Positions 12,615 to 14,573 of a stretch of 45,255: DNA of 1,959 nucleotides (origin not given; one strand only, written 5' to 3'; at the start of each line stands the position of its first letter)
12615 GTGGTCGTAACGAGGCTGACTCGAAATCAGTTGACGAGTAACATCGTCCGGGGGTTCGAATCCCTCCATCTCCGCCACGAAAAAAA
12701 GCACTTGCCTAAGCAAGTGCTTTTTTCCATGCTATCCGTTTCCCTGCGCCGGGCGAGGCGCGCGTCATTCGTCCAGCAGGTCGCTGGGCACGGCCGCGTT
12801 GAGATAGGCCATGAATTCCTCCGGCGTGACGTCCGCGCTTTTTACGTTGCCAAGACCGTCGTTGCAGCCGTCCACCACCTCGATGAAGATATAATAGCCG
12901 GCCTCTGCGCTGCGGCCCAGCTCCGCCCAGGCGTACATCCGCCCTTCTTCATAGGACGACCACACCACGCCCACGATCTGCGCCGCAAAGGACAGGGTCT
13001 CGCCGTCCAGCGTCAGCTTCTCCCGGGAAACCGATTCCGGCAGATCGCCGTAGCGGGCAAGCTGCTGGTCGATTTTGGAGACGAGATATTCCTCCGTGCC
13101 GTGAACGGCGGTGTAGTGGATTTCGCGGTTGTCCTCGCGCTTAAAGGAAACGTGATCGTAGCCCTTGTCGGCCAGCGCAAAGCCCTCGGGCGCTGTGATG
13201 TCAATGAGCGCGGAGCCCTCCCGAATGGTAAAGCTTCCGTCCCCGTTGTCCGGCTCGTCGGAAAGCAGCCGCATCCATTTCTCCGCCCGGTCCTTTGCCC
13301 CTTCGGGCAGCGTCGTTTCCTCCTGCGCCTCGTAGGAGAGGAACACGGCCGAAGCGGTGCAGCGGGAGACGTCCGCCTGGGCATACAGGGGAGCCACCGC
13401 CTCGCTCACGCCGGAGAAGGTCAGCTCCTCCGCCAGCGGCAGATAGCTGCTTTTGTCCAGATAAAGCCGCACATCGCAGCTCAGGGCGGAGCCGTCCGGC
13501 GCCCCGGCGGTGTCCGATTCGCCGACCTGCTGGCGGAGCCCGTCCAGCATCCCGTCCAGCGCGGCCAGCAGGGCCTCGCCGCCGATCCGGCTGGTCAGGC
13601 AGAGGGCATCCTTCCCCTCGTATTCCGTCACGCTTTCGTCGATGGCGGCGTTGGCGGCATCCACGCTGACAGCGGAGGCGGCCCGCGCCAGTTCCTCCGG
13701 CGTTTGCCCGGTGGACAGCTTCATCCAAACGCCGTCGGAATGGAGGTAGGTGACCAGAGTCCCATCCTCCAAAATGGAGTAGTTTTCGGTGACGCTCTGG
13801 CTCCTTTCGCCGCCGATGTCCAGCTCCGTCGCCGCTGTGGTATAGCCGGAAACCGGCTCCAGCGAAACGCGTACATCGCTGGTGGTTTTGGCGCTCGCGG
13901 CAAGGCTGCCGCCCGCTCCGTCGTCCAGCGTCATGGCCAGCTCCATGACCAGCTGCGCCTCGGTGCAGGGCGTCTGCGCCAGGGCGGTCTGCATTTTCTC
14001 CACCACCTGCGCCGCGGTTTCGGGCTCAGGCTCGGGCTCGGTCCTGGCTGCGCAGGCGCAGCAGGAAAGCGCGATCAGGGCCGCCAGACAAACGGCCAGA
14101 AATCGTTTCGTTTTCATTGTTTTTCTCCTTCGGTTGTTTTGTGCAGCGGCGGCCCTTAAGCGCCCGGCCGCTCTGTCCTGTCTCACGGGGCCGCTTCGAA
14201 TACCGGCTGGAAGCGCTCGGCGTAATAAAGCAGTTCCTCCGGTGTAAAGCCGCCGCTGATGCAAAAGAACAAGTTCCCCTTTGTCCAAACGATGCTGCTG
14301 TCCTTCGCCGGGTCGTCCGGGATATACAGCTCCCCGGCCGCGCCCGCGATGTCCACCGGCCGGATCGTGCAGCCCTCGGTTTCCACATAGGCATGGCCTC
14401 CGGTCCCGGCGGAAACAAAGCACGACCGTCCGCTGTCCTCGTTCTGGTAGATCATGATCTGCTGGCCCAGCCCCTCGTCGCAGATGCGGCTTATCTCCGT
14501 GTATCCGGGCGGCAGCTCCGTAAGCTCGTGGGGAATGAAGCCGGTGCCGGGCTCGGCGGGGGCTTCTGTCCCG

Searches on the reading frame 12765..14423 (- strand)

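Call 36: search_protein_families(library=pfam, proteins=[window:12765-14423:-], max_evalue=0.001)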
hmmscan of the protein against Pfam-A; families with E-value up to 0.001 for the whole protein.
window:12765-14423:- (552 aa): 1 family
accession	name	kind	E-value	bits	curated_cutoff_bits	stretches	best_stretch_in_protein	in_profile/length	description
PF20316.5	DUF6612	-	0.00056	20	23.7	1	136-256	1-113/237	Family of unknown function (DUF6612)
